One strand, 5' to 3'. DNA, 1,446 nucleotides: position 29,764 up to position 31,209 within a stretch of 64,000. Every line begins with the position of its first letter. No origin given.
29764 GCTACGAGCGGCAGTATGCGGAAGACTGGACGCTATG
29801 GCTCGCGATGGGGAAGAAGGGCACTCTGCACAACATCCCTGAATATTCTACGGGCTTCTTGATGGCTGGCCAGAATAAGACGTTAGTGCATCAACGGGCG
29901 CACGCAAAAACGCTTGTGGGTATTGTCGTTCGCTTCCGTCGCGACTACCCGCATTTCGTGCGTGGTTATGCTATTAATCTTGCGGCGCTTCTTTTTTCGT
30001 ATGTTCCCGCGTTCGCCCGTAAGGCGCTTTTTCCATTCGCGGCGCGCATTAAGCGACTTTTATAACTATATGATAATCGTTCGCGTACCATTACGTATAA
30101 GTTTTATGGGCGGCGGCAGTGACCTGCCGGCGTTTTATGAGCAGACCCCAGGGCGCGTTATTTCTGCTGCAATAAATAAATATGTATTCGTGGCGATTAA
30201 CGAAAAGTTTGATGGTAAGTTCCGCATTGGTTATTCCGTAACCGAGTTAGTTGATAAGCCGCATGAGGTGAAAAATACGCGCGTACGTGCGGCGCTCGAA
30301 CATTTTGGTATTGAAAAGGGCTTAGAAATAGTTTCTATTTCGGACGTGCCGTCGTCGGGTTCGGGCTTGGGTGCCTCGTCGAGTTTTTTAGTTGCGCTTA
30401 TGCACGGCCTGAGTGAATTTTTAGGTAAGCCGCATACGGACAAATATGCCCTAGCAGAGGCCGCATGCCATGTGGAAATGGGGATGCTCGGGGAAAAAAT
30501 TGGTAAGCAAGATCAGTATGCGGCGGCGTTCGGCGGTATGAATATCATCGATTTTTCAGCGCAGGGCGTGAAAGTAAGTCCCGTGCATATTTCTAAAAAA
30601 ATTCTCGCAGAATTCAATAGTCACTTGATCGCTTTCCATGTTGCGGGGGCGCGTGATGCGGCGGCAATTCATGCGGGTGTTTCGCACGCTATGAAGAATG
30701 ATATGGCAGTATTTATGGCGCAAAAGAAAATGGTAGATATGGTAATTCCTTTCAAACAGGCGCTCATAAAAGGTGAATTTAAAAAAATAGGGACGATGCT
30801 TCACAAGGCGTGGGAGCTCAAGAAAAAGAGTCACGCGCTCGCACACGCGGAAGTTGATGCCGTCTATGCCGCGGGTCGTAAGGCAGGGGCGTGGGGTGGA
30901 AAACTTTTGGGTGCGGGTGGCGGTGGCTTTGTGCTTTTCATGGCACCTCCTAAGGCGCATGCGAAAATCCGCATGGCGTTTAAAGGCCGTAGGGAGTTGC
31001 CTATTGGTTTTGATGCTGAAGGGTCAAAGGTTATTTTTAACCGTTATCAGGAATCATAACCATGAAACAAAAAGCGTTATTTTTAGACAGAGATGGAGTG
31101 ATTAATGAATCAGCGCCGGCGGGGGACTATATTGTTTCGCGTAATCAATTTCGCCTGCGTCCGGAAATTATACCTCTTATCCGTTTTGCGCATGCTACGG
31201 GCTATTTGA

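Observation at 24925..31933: Partial nucleotide-heptose pathway with duplicated kinases and no isomerase in the window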

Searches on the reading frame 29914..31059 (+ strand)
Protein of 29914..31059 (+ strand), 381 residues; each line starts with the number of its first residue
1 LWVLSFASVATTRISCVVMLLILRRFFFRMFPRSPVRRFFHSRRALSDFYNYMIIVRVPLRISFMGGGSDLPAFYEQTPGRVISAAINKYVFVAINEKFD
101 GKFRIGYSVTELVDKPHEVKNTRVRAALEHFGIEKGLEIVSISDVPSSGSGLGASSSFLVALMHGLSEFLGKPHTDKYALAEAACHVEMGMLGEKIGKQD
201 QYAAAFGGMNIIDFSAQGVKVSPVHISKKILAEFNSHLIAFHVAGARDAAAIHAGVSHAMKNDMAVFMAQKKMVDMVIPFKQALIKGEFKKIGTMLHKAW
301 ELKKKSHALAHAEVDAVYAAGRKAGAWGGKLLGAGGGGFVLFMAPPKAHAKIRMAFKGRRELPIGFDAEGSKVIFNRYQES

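Call 3: search_protein_families(library=pfam, proteins=[window:29914-31059:+], max_evalue=0.01)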
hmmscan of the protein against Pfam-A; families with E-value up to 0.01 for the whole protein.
window:29914-31059:+ (381 aa): 2 families
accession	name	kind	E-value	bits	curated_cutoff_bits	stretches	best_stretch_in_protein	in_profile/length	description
PF00288.32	GHMP_kinases_N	-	5.8e-13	49.3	22.3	1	126-208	9-87/87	GHMP kinases N terminal domain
PF08544.19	GHMP_kinases_C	-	7.9e-09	36.2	21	1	281-351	2-73/85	GHMP kinases C terminal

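Call 4: search_protein_families(library=ncbifam, proteins=[window:29914-31059:+], max_evalue=0.01)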
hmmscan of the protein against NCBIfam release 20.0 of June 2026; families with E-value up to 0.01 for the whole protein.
window:29914-31059:+ (381 aa): 11 families
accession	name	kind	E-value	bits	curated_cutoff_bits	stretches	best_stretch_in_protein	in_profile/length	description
NF049969.1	GlMnHpPKinHddA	equivalog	6.9e-47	160.5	600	1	54-351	3-311/338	D-glycero-D-manno-heptose 7-phosphate kinase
NF009948.0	PRK13412.1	equivalog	3.4e-25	87.9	721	1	121-354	713-946/974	bifunctional fucokinase/fucose-1-phosphate guanylyltransferase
TIGR00549.1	mevalon_kin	equivalog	9.5e-19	67.9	163.05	1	82-342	19-275/276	mevalonate kinase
NF003006.0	PRK03817.1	equivalog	1.5e-13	50.5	443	2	277-353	246-322/352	galactokinase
NF003036.0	PRK03926.1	equivalog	2.8e-12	46.3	403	1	83-357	25-280/302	mevalonate kinase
TIGR00131.1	gal_kin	equivalog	9.2e-11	41.3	226.65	2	133-210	107-182/388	galactokinase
NF001816.0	PRK00555.1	equivalog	5.6e-10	38.7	509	1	276-354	256-334/363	galactokinase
NF003705.0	PRK05322.1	equivalog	3.6e-08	32.5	385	1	130-209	106-183/388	galactokinase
NF002288.1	PRK01212.1-4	equivalog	1.5e-05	24.1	194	1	118-343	54-266/303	homoserine kinase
TIGR01920.1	Shik_kin_archae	equivalog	0.0003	20.2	126.85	1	101-180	34-111/266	shikimate kinase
TIGR00191.1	thrB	equivalog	0.0075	15.1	168.25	0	126-212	69-147/304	homoserine kinase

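Call 11: search_solved_structures(query=window:30070-31059:+, max_evalue=0.001, show_alignments=1)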
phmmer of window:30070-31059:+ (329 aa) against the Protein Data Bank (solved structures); distinct sequences matched with E-value up to 0.001: 20.
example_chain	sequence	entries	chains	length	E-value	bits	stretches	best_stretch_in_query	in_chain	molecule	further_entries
4usk_A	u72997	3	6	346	1.5e-41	146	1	2-296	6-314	PUTATIVE SUGAR KINASE | SUGAR KINASE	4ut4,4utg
4usm_A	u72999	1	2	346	3.8e-41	144.7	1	2-296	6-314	PUTATIVE SUGAR KINASE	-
3k85_A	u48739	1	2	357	1e-38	136.7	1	4-304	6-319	D-glycero-D-manno-heptose 1-phosphate kinase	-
4n3o_A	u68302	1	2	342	1.6e-33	119.6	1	4-302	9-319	Putative D-glycero-D-manno-heptose 7-phosphate kinase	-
9iip_A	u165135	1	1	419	2.3e-13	53.4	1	75-302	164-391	L-fucokinase/L-fucose-1-P guanylyltransferase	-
5yys_A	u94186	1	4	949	2.9e-12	49.8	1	75-302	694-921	L-fucokinase, L-fucose-1-P guanylyltransferase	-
9iit_A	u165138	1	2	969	3.1e-12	49.7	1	75-302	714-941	L-fucokinase/L-fucose-1-P guanylyltransferase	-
2hfs_A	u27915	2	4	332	4e-08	36.2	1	92-293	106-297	Mevalonate kinase, putative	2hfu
6mde_A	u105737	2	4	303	8.7e-08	35.1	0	230-301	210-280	Mevalonate kinase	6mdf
4hac_A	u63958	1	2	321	1.1e-07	34.7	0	230-301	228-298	Mevalonate kinase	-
1s4e_A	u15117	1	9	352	1.3e-07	34.4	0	225-292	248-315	Galactokinase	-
8teb_A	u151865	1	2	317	3.1e-06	30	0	257-295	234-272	Mevalonate kinase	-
2cz9_A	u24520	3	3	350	3.1e-06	30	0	225-291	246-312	Probable galactokinase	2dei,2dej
2x7i_A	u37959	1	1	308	4.1e-06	29.6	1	60-298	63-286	MEVALONATE KINASE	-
1pie_A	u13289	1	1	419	8.7e-06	28.5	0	229-302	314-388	Galactokinase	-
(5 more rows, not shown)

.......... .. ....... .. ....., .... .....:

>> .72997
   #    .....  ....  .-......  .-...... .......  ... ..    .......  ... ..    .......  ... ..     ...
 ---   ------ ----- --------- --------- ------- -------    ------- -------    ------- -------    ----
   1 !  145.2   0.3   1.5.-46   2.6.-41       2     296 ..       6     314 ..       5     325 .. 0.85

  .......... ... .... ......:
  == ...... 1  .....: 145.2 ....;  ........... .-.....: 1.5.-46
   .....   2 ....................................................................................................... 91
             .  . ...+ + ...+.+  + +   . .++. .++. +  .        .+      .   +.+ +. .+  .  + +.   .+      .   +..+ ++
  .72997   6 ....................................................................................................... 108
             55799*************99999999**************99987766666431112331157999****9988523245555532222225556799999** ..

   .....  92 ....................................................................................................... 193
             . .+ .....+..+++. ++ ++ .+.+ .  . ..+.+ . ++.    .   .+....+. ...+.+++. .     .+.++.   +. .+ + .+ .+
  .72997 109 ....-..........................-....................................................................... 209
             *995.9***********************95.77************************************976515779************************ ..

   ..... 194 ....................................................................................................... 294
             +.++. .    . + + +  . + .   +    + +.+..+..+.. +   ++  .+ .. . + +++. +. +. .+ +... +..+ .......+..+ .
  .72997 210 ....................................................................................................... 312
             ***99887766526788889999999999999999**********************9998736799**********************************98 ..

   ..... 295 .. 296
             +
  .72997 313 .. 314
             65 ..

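Call 16: find_homologous_proteins(query=window:30070-31059:+, max_evalue=1e-10)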
Query window:30070-31059:+ (329 aa): 7949 proteins with E <= 1e-10 among 8000 candidates; the best 120 are listed.
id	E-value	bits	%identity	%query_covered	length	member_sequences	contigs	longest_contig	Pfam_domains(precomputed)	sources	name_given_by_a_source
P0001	5.4e-204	694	100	96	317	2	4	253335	PF00288.33,PF08544.19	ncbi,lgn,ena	-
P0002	2.7e-193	659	90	100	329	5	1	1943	PF00288.33,PF08544.19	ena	-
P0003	9.7e-189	644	88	100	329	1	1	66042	PF00288.33,PF08544.19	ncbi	-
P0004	2.3e-188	643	88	100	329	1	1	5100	PF00288.33,PF08544.19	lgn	-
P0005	1.3e-185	634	87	100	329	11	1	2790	PF00288.33,PF08544.19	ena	-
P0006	1.2e-182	624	87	100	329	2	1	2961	PF00288.33,PF08544.19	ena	-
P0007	1.1e-181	621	86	99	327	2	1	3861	PF00288.33,PF08544.19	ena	-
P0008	1.2e-180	618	88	96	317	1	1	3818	PF00288.33,PF08544.19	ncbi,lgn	-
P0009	2.1e-180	617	85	98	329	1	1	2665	PF00288.33,PF08544.19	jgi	-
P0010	4.1e-166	570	80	98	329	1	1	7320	PF00288.33,PF08544.19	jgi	-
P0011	3.2e-149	515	70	100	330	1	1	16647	PF00288.33,PF08544.19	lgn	-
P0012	1.9e-147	509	69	100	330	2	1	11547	PF00288.33,PF08544.19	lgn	-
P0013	6.2e-147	507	69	100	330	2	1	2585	PF00288.33,PF08544.19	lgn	-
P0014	3.0e-143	495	70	99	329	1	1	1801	PF00288.33,PF08544.19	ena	-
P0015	2.5e-142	492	68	99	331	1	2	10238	PF00288.33,PF08544.19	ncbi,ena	-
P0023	3.7e-120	419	57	100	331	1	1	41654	PF00288.33,PF08544.19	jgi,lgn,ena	-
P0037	1.1e-88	316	46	98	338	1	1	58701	PF00288.33,PF08544.19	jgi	jgi:D-glycero-alpha-D-manno-heptose-7-phosphate kinase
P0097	6.6e-80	287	44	98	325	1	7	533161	PF00288.33,PF08544.19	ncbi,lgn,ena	-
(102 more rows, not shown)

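Call 17: find_encoding_contigs(protein=P0023, flank=10000, max_places=2)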
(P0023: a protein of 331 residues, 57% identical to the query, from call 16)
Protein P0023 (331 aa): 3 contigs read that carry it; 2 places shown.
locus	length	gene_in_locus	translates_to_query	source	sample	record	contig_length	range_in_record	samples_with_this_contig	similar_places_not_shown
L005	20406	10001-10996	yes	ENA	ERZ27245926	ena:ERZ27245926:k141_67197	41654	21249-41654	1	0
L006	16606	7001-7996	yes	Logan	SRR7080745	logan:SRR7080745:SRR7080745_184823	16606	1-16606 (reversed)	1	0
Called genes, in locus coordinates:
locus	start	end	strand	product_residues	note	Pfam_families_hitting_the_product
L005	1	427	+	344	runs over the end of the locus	PF13524:Glyco_trans_1_2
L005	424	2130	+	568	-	PF01596:Methyltransf_3, PF04989:RMNT_CmcI, PF13578:Methyltransf_24, PF13489:Methyltransf_23, PF08241:Methyltransf_11, PF08242:Methyltransf_12, PF13649:Methyltransf_25, PF13847:Methyltransf_31, +2 more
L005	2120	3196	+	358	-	PF13692:Glyco_trans_1_4, PF13524:Glyco_trans_1_2, PF00534:Glycos_transf_1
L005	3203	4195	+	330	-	PF13489:Methyltransf_23, PF06325:PrmA (weak), PF07021:MetW (weak), PF08241:Methyltransf_11, PF08242:Methyltransf_12, PF13649:Methyltransf_25, PF13847:Methyltransf_31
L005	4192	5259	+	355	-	PF13439:Glyco_transf_4, PF13579:Glyco_trans_4_4, PF00534:Glycos_transf_1, PF13692:Glyco_trans_1_4, PF13524:Glyco_trans_1_2 (weak)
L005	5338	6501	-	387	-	PF04932:Wzy_C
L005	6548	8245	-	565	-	PF02310:B12-binding, PF04055:Radical_SAM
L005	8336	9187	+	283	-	PF00535:Glycos_transf_2, PF10111:Glyco_tranf_2_2, PF13641:Glyco_tranf_2_3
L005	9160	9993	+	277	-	PF13641:Glyco_tranf_2_3, PF00535:Glycos_transf_2, PF10111:Glyco_tranf_2_2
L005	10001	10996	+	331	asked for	PF00288:GHMP_kinases_N, PF08544:GHMP_kinases_C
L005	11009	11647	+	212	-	PF00702:Hydrolase, PF08645:PNK3P (weak), PF13419:HAD_2 (weak), PF13242:Hydrolase_like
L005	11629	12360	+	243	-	PF00483:NTP_transferase, PF12804:NTP_transf_3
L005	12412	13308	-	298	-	PF01073:3Beta_HSD, PF01370:Epimerase, PF04321:RmlD_sub_bind, PF05368:NmrA (faint), PF02719:Polysacc_synt_2, PF16363:GDP_Man_Dehyd, PF07993:NAD_binding_4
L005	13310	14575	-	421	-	PF01943:Polysacc_synt, PF03023:MurJ (weak), PF13440:Polysacc_synt_3, PF01554:MatE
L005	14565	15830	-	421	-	PF02397:Bac_transf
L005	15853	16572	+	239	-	PF13462:Thioredoxin_4, PF01323:DSBA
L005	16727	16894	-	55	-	-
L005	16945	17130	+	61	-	PF00462:Glutaredoxin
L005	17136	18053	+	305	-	PF00890:FAD_binding_2 (faint), PF01134:GIDA (faint), PF03486:HI0933_like (faint), PF07992:Pyr_redox_2, PF12831:FAD_oxidored (faint), PF13738:Pyr_redox_3, PF00070:Pyr_redox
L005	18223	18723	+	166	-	-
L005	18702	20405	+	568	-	?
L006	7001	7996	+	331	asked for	PF00288:GHMP_kinases_N, PF08544:GHMP_kinases_C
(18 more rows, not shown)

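Call 18: find_encoding_contigs(protein=P0037, flank=10000, max_places=2)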
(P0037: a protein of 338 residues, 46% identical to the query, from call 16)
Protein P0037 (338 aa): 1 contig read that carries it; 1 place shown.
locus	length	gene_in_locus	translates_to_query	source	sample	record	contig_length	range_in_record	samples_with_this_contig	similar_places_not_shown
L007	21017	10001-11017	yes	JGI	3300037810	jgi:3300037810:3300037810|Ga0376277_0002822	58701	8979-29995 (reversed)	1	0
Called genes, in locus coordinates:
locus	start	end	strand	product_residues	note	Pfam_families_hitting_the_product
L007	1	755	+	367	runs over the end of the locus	PF01041:DegT_DnrJ_EryC1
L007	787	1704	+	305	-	PF01370:Epimerase, PF04321:RmlD_sub_bind, PF05368:NmrA (faint), PF16363:GDP_Man_Dehyd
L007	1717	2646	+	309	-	PF01073:3Beta_HSD, PF01370:Epimerase, PF02719:Polysacc_synt_2, PF03435:Sacchrp_dh_NADP (weak), PF04321:RmlD_sub_bind, PF05368:NmrA (weak), PF13460:NAD_binding_10 (weak), PF16363:GDP_Man_Dehyd, +1 more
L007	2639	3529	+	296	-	-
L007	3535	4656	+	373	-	PF13524:Glyco_trans_1_2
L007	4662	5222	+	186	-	PF25084:LbH_EIF2B (faint), PF25087:GMPPB_C (faint), PF00132:Hexapep, PF14602:Hexapep_2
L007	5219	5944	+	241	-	PF05050:Methyltransf_21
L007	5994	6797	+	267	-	PF01531:Glyco_transf_11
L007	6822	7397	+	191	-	PF13580:SIS_2, PF01380:SIS (weak)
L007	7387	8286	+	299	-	PF01209:Ubie_methyltran (weak), PF13489:Methyltransf_23, PF07021:MetW, PF13847:Methyltransf_31, PF08241:Methyltransf_11, PF08242:Methyltransf_12, PF13649:Methyltransf_25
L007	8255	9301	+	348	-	PF01073:3Beta_HSD, PF01370:Epimerase, PF02719:Polysacc_synt_2, PF04321:RmlD_sub_bind, PF05368:NmrA (faint), PF16363:GDP_Man_Dehyd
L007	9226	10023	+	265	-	PF00483:NTP_transferase, PF12804:NTP_transf_3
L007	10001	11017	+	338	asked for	PF00288:GHMP_kinases_N, PF08544:GHMP_kinases_C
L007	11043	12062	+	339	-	PF00535:Glycos_transf_2, PF10111:Glyco_tranf_2_2, PF13641:Glyco_tranf_2_3 (weak)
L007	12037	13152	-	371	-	PF13439:Glyco_transf_4 (weak), PF00534:Glycos_transf_1, PF13692:Glyco_trans_1_4, PF13524:Glyco_trans_1_2 (weak)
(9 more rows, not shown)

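Call 19: find_encoding_contigs(protein=P0097, flank=10000, max_places=2)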
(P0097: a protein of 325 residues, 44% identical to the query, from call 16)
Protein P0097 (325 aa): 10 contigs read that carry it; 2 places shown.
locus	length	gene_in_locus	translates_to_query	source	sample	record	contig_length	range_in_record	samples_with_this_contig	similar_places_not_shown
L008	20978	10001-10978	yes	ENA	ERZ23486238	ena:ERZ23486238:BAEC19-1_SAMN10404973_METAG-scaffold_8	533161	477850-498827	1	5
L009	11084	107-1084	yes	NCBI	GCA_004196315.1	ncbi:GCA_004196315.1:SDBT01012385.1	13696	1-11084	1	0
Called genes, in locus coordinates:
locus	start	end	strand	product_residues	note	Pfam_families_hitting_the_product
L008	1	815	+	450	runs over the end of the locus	PF01471:PG_binding_1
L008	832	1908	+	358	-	PF01098:FTSW_RODA_SPOVE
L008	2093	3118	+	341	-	PF02618:YceG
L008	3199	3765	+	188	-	-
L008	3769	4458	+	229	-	PF08843:AbiEii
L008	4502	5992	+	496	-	PF01943:Polysacc_synt, PF13440:Polysacc_synt_3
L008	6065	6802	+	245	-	PF00483:NTP_transferase, PF12804:NTP_transf_3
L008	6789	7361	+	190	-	PF00908:dTDP_sugar_isom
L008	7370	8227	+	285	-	PF01370:Epimerase, PF04321:RmlD_sub_bind, PF02719:Polysacc_synt_2 (weak), PF16363:GDP_Man_Dehyd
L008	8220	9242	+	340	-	PF01073:3Beta_HSD, PF01370:Epimerase, PF02719:Polysacc_synt_2, PF04321:RmlD_sub_bind, PF07993:NAD_binding_4 (faint), PF16363:GDP_Man_Dehyd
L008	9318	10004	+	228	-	PF00483:NTP_transferase, PF12804:NTP_transf_3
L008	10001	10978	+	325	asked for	PF00288:GHMP_kinases_N, PF08544:GHMP_kinases_C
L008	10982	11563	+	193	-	PF13580:SIS_2, PF01380:SIS (faint)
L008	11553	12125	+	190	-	PF13419:HAD_2, PF08645:PNK3P, PF00702:Hydrolase, PF13242:Hydrolase_like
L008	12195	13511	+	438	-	PF04230:PS_pyruv_trans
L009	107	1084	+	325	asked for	PF00288:GHMP_kinases_N, PF08544:GHMP_kinases_C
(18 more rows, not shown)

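Call 39: find_related_loci(query=A2, collection=metagenome_contigs, flank=10000)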
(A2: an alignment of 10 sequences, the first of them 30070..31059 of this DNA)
Query A2 (329 aa) in metagenome_contigs; peptide patterns used: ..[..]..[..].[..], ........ (x = any residue, [..] = any of these).
600 stretches matched a pattern (row limit reached: there are more); 573 encode a relative of the query (tblastn E <= 1e-3); the best 80 are kept; 80 distinct loci.
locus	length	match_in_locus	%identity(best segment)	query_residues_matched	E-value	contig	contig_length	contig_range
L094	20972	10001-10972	42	1-323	4e-85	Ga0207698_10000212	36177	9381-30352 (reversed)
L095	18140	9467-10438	42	1-323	2e-84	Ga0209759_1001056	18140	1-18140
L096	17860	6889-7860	42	1-323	2e-82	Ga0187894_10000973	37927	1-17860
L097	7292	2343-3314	42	1-323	8e-82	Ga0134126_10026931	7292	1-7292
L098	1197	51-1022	42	1-323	2e-88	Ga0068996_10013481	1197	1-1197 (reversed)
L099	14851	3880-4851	42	1-323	2e-79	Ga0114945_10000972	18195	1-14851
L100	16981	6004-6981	42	1-325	2e-79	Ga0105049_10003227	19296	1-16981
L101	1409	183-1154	43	1-323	3e-84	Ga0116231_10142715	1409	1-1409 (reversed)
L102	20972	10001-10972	44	1-324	7e-79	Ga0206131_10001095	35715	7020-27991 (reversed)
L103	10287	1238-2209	45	1-324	1e-77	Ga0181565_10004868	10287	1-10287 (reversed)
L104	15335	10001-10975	43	1-324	2e-77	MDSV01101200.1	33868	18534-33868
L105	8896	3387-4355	43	1-323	1e-77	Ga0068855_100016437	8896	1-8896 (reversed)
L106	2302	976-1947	44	1-323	3e-79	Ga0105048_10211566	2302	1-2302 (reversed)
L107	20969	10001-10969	44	1-323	1e-76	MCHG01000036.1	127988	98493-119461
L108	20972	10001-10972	40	1-323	1e-76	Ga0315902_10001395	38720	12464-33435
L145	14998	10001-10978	40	1-322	2e-67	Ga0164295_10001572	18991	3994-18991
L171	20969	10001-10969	38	1-325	6e-62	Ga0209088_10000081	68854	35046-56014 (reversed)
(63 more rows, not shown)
